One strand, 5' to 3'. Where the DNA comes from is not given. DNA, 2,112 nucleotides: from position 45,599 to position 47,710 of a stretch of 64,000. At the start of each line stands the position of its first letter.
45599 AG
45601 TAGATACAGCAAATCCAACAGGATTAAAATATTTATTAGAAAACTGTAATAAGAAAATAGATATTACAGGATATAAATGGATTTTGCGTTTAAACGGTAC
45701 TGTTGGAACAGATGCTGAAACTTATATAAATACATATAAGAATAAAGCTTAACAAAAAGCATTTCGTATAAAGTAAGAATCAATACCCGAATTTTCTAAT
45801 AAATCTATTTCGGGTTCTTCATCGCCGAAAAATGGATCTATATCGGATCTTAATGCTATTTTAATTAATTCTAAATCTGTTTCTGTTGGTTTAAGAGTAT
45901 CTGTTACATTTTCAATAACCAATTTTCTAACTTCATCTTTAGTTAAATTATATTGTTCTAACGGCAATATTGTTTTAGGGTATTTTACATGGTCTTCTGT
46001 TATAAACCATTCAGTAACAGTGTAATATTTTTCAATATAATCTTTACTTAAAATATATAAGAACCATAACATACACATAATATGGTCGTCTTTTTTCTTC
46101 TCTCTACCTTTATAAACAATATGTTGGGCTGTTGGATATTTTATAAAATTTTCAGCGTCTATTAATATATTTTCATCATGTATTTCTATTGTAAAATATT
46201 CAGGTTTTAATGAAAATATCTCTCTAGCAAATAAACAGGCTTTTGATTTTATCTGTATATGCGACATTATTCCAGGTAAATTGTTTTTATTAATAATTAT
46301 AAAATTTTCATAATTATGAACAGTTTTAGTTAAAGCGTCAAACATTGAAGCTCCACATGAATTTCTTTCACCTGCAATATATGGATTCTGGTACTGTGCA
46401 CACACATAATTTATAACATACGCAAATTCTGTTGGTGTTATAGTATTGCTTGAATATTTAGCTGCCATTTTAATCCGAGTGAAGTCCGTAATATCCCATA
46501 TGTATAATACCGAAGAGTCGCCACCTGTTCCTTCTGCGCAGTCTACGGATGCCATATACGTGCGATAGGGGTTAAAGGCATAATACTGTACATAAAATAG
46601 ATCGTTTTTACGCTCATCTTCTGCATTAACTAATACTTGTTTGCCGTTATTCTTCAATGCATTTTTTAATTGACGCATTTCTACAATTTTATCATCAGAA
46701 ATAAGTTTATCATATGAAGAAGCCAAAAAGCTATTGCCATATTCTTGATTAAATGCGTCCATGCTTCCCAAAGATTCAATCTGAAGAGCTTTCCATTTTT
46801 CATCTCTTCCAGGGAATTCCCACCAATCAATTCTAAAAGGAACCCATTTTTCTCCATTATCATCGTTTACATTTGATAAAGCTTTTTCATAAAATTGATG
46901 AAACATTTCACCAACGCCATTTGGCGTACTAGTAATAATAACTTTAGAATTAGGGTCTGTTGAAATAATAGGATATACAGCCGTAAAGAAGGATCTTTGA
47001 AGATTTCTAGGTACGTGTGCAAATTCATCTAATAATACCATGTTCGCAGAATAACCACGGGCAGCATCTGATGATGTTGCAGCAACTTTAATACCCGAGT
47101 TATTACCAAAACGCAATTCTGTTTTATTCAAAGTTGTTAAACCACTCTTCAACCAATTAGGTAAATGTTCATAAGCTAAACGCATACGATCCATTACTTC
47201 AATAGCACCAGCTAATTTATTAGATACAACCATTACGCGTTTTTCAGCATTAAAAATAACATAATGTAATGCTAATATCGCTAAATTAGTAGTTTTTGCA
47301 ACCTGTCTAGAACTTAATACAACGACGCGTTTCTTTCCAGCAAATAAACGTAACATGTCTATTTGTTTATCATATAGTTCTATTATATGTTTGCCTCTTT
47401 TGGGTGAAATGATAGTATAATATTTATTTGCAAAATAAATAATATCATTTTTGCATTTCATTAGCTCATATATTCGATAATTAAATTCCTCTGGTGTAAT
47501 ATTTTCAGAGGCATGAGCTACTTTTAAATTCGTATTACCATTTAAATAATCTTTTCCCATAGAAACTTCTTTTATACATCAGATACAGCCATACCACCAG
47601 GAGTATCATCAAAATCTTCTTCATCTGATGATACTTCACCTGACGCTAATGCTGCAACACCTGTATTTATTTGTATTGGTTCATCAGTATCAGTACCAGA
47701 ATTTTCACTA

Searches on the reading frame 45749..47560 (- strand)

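Call 22: search_protein_families(library=phrogs, proteins=[window:45749-47560:-], max_evalue=0.00001)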
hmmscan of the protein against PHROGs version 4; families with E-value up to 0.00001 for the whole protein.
window:45749-47560:- (603 aa): 7 families
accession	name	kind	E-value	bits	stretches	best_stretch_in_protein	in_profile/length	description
phrog_5989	-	head and packaging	6.9e-44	151.4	1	27-281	108-337/347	terminase large subunit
phrog_2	-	head and packaging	7.2e-44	151.7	1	55-504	256-592/807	terminase large subunit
phrog_36964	-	head and packaging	7e-40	137.8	2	89-375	434-710/890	terminase large subunit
phrog_7579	-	head and packaging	3.4e-13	50.4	1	73-227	14-161/239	terminase large subunit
phrog_9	-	head and packaging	3.3e-10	40.5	1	50-251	194-397/812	terminase large subunit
phrog_26724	-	unknown function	5.1e-09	36.9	1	42-162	15-135/192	-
phrog_22646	-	unknown function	2.5e-06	27.8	1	80-232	53-205/374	-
